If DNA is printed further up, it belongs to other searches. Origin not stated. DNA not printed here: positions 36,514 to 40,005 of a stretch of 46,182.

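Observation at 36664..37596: PNGase F-like (peptide N-glycanase) domain at the C-terminus of an archaeal TSP3-repeat lipoprotein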

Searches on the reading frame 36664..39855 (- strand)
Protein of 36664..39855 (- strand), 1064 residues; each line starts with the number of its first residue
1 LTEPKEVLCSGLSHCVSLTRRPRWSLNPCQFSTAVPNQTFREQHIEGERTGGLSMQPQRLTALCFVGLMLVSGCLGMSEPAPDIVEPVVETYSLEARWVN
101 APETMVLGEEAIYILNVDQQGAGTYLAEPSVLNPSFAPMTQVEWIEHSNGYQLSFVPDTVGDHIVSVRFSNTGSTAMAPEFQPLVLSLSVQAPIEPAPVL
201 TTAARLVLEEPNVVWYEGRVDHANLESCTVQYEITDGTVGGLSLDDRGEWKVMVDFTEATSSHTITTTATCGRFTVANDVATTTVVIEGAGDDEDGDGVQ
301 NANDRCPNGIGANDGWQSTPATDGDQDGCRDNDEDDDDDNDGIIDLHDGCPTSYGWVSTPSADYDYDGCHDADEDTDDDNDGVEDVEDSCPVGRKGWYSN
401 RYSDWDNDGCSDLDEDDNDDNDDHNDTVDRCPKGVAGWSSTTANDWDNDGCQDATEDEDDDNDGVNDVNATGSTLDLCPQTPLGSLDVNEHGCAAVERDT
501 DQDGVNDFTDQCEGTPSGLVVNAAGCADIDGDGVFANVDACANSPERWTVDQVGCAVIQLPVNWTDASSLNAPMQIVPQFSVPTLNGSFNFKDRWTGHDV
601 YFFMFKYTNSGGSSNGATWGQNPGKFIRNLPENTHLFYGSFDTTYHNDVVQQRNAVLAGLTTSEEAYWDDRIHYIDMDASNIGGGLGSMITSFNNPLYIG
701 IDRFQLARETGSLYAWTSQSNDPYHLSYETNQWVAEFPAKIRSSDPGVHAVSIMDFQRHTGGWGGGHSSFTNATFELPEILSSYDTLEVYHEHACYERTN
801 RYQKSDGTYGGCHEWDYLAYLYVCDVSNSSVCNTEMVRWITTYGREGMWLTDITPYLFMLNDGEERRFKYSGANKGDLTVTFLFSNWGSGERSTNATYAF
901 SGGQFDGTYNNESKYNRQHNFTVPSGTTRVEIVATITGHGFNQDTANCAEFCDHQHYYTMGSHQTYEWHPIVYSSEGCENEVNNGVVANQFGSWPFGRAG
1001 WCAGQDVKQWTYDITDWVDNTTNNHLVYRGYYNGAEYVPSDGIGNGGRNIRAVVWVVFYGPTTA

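Call 3: search_protein_families(library=pfam, proteins=[window:36664-39855:-], max_evalue=1)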
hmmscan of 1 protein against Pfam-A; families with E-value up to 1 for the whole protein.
window:36664-39855:- (1064 aa): 2 families
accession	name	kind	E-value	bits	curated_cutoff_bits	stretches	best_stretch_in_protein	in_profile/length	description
PF09113.15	N-glycanase_C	-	1.8e-17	63.9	25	1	909-1028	2-118/140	Peptide-N-glycosidase F, C terminal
PF00630.25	Filamin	-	0.024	15.9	26.9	1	128-171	41-84/93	Filamin/ABP280 repeat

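Call 4: search_protein_families(library=ncbifam, proteins=[window:36664-39855:-], max_evalue=1)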
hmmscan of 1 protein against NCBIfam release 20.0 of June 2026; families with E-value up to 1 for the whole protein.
window:36664-39855:- (1064 aa): 2 families
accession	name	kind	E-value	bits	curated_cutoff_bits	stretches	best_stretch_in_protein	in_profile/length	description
NF047638.1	throspo3_MtsC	equivalog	4.2e-06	25.9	350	2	402-551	110-254/428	cell-cell cohesion MYXO-CTERM protein MtsC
NF053612.1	anchor_PA1041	equivalog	0.039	13.9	250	2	528-568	77-117/236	PA1041 family peptidoglycan-binding anchor lipoprotein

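Call 10: find_homologous_proteins(query=window:36664-39693:-, max_evalue=0.00001)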
Query window:36664-39693:- (1010 aa): 952 proteins with E <= 0.00001 among 8000 candidates; the best 120 are listed.
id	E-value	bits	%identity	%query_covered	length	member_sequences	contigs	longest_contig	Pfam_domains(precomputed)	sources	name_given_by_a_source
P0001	0.0e+0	2408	100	100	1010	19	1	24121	PF09113.16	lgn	-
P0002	0.0e+0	2007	82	100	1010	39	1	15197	PF09113.16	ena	-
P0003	0.0e+0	1982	80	100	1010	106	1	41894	PF09113.16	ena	-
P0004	0.0e+0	1947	80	100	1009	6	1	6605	PF09113.16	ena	-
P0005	0.0e+0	1947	80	100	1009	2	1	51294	PF09113.16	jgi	jgi:hypothetical protein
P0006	0.0e+0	1945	79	100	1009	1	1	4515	PF09113.16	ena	-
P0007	0.0e+0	1940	79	100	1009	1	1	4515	PF09113.16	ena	-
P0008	0.0e+0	1923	78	100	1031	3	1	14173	PF09113.16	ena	-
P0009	0.0e+0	1921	78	100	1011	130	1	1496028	PF09113.16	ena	-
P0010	0.0e+0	1903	77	100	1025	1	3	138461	PF09113.16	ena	-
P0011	0.0e+0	1903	77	100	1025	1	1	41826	PF09113.16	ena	-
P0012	0.0e+0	1901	77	100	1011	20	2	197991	PF09113.16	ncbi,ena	-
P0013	0.0e+0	1901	77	100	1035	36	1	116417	PF09113.16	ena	-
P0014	0.0e+0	1900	77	100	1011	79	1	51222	PF09113.16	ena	-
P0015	0.0e+0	1896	77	100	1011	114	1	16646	PF09113.16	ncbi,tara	tara:strand:- start:7946 stop:10981 length:3036 start_codon:yes stop_codon:yes gene_type:complete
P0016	0.0e+0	1894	77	100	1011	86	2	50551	PF09113.16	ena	-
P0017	0.0e+0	1893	76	100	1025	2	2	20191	PF09113.16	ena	-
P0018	0.0e+0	1887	76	100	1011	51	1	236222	PF09113.16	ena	-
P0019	0.0e+0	1876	76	100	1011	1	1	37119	PF09113.16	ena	-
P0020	0.0e+0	1875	76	100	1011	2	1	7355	PF09113.16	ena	-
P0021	0.0e+0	1875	76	100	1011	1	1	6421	PF09113.16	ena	-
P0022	0.0e+0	1874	76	100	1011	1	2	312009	PF09113.16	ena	-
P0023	0.0e+0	1874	76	100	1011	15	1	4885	PF09113.16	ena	-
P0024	0.0e+0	1873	76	100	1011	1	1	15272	PF09113.16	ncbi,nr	ncbi:MAG: hypothetical protein CL980_05220 [Euryarchaeota archaeon]|nr:hypothetical protein [Euryarc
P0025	0.0e+0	1873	76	100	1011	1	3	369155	PF09113.16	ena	-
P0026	0.0e+0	1873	76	100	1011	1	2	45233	PF09113.16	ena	-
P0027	0.0e+0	1873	76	100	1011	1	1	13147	PF09113.16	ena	-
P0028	0.0e+0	1873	76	100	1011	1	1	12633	PF09113.16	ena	-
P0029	0.0e+0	1872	76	100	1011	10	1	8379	PF09113.16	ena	-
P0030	0.0e+0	1872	76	100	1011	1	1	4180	PF09113.16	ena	-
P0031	0.0e+0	1871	76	100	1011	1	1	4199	PF09113.16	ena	-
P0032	0.0e+0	1871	76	100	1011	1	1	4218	PF09113.16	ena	-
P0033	0.0e+0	1870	76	100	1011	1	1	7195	PF09113.16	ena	-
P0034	0.0e+0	1870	75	100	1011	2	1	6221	PF09113.16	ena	-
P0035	0.0e+0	1869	76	100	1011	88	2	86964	PF09113.16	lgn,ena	-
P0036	0.0e+0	1869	75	100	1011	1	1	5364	PF09113.16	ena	-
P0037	0.0e+0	1866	75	100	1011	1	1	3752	PF09113.16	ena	-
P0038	0.0e+0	1863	75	100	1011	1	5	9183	PF09113.16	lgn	-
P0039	0.0e+0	1863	75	100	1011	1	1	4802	PF09113.16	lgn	-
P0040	0.0e+0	1863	75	100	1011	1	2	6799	PF09113.16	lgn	-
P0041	0.0e+0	1862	75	100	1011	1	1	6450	PF09113.16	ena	-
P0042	0.0e+0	1862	75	100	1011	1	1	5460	PF09113.16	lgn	-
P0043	0.0e+0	1861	75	100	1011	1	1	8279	PF09113.16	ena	-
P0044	0.0e+0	1858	75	100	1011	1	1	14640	PF09113.16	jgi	jgi:hypothetical protein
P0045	0.0e+0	1858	75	100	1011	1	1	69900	PF09113.16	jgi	-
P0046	0.0e+0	1857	75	100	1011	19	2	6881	PF09113.16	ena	-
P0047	0.0e+0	1853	75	100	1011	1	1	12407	PF09113.16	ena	-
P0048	0.0e+0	1851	74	100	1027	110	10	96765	PF09113.16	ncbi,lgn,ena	-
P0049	0.0e+0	1848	75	99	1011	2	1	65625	PF09113.16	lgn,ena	-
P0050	0.0e+0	1838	74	100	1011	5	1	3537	PF09113.16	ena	-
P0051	0.0e+0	1816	73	100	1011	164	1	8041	PF09113.16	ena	-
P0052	0.0e+0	1807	73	100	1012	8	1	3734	PF09113.16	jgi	-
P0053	0.0e+0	1773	71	100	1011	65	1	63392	PF09113.16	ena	-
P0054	0.0e+0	1756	71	100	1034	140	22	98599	PF09113.16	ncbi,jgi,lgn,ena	-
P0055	0.0e+0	1753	71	100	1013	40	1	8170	PF09113.16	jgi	-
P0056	0.0e+0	1729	70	100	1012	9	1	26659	PF09113.16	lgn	-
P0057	0.0e+0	1719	70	99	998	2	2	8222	PF09113.16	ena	-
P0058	0.0e+0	1718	74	94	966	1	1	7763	PF09113.16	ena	-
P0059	0.0e+0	1677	70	100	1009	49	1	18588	PF09113.16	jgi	-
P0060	0.0e+0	1664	69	100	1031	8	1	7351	PF09113.16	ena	-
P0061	0.0e+0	1637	67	100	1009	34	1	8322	PF09113.16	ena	-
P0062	0.0e+0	1627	67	100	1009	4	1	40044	PF09113.16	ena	-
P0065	0.0e+0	1488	63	97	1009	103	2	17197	PF09113.16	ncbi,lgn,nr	ncbi:MAG: peptide-N-glycosidase F-related protein [Candidatus Poseidoniaceae archaeon]|nr:peptide-N-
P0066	0.0e+0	1488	63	97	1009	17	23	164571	PF09113.16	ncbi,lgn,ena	ncbi:MAG: peptide-N-glycosidase F-related protein [Candidatus Poseidoniaceae archaeon]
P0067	0.0e+0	1469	61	100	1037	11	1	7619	PF09113.16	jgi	jgi:hypothetical protein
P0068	0.0e+0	1469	62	99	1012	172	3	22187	PF09113.16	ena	-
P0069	0.0e+0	1463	61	100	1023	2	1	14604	PF09113.16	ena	-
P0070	0.0e+0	1457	60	100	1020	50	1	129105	PF09113.16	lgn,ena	-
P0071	0.0e+0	1456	62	100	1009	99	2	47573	PF09113.16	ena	-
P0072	0.0e+0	1452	61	99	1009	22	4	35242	PF09113.16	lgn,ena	-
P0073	0.0e+0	1446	61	100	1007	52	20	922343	PF09113.16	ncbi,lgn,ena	-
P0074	0.0e+0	1446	61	99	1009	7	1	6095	PF09113.16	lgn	-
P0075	0.0e+0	1434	61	100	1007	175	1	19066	PF09113.16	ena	-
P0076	0.0e+0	1434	60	100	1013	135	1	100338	PF02412.24,PF09113.16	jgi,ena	-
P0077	0.0e+0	1421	60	100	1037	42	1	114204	PF09113.16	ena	-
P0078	0.0e+0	1420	59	100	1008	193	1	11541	PF09113.16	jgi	-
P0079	0.0e+0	1413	59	100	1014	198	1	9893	PF09113.16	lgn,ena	-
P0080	0.0e+0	1410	60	100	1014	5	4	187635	PF09113.16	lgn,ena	-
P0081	0.0e+0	1400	59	100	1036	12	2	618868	PF09113.16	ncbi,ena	-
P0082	0.0e+0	1393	59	100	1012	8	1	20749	PF02412.24,PF09113.16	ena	-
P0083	0.0e+0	1392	59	100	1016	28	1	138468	PF09113.16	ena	-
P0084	0.0e+0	1391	60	100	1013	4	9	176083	PF09113.16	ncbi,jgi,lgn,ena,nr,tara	ncbi:MAG: hypothetical protein CMA63_00115 [Euryarchaeota archaeon]|nr:hypothetical protein [Euryarc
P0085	0.0e+0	1387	59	100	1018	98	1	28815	PF09113.16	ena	-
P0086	0.0e+0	1381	59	100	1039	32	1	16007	PF09113.16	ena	-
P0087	0.0e+0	1376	58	100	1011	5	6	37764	PF09113.16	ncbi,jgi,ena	-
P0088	0.0e+0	1366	59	100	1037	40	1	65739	PF09113.16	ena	-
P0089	0.0e+0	1359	57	100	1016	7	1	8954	PF02412.24,PF09113.16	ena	-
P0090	0.0e+0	1350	58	100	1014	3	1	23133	PF09113.16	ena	-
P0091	0.0e+0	1345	57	100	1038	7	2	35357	PF02412.24,PF09113.16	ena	-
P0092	0.0e+0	1341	58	99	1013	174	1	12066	PF09113.16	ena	-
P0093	0.0e+0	1340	59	98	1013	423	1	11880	PF09113.16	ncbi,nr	ncbi:MAG: peptide-N-glycosidase F-related protein [Candidatus Thermoplasmatota archaeon]|nr:peptide-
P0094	0.0e+0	1335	58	99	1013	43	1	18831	PF09113.16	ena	-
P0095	0.0e+0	1331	57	100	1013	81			PF09113.16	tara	tara:strand:- start:446 stop:3487 length:3042 start_codon:yes stop_codon:yes gene_type:complete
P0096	0.0e+0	1331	57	100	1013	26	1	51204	PF09113.16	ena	-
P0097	0.0e+0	1328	57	100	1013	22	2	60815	PF09113.16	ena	-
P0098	0.0e+0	1318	58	99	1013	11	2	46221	PF09113.16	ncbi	ncbi:MAG: peptide-N-glycosidase F-related protein [Candidatus Poseidoniaceae archaeon]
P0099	0.0e+0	1318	57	99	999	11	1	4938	PF09113.16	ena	-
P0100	0.0e+0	1317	57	99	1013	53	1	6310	PF09113.16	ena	-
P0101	0.0e+0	1317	57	100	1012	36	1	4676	PF09113.16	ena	-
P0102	0.0e+0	1315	57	99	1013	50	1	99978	PF09113.16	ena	-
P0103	0.0e+0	1312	57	99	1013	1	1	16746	PF09113.16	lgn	-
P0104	0.0e+0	1289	55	99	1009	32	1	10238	PF09113.16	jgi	jgi:hypothetical protein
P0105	0.0e+0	1288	55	100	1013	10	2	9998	PF09113.16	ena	-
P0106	0.0e+0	1287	56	99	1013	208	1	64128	PF09113.16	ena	-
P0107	0.0e+0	1281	56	100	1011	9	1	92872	PF09113.16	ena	-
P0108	0.0e+0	1281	55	100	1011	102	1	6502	PF09113.16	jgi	jgi:hypothetical protein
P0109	0.0e+0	1280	56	100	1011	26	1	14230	PF09113.16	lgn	-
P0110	0.0e+0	1274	55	100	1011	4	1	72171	PF09113.16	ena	-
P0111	0.0e+0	1269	63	84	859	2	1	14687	PF09113.16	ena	-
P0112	0.0e+0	1268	56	99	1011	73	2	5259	PF09113.16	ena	-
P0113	0.0e+0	1264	55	100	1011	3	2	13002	PF09113.16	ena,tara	tara:strand:+ start:117 stop:3152 length:3036 start_codon:yes stop_codon:yes gene_type:complete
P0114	0.0e+0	1263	55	100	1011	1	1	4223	PF09113.16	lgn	-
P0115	0.0e+0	1263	55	100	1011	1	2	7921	PF09113.16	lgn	-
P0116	0.0e+0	1262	55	100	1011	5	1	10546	PF09113.16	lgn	-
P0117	0.0e+0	1261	55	100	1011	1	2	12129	PF09113.16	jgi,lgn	jgi:hypothetical protein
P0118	0.0e+0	1260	55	100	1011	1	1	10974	PF09113.16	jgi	jgi:hypothetical protein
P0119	0.0e+0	1260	55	100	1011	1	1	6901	PF09113.16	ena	-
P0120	0.0e+0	1260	54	100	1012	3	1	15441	PF09113.16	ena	-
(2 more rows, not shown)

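Call 43: predict_structure(alignment_id=A1)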
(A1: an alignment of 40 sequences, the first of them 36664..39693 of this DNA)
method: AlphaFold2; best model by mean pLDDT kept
length: 1010 residues; sequences in the alignment: 40
mean_pLDDT: 67.3   pTM: 0.38
mean pLDDT of the five models: 67.3, 65.6, 63.5, 58.2, 55.4
residues with pLDDT >= 90: 71; 70-90: 505; 50-70: 204; < 50: 230
segments of 3 or more residues with pLDDT < 50: 1-4, 21-33, 490-511, 515-522, 556-559, 639-641, 647-667, 674-685, 707-712, 741-763, 783-801, 819-821, 848-862, 883-899, 915-954, 983-996
pLDDT, mean of each block of 10 residues (from residue 1): 56 58 41 66 88 88 87 91 88 89 89 89 84 87 88 79 90 90 88 88 79 89 90 67 76 80 81 82 81 79 77 77 78 75 73 71 70 75 75 77 72 78 77 78 76 74 70 62 53 41 42 45 68 80 70 57 60 71 82 86 82 83 79 59 52 42 40 41 48 69 47 59 76 63 36 37 58 67 42 39 66 61 66 71 57 33 72 80 40 39 79 49 30 27 27 58 79 68 38 44 75
secondary structure, 60 per line:
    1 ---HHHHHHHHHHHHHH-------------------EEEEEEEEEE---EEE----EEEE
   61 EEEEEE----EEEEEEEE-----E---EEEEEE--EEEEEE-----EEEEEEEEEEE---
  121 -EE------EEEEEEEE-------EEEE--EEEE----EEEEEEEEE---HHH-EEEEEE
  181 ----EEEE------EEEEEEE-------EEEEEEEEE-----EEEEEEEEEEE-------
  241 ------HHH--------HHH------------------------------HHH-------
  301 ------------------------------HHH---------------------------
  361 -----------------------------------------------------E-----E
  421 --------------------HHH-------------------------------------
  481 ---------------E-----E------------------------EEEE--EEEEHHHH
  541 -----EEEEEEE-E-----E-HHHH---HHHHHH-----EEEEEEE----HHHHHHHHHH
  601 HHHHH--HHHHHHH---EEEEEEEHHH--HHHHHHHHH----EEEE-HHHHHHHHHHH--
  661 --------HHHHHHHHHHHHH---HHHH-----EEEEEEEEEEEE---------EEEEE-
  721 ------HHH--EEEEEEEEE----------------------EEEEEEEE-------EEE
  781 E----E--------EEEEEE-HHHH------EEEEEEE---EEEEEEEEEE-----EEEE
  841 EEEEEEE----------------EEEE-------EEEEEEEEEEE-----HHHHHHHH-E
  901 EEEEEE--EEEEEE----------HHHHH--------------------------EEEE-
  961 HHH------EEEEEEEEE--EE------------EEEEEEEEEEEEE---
elements in order (helices of 4 or more, strands of 3 or more residues): H4-17 E37-46 E50-52 E57-66 E71-78 E88-93 E96-101 E107-117 E130-137 E145-148 E151-154 E159-167 E175-180 E185-188 E195-201 E209-217 E223-233 E527-530 E533-536 H537-540 E546-552 H562-565 H569-574 E580-586 H591-605 H608-614 E618-624 H630-638 E643-646 H648-658 H669-681 H685-688 E694-705 E715-719 E732-740 E763-770 E778-781 E795-800 H802-805 E812-818 E822-831 E837-847 E864-867 E875-885 H891-898 E900-906 E909-914 H925-929 E956-959 E970-978 E995-1007
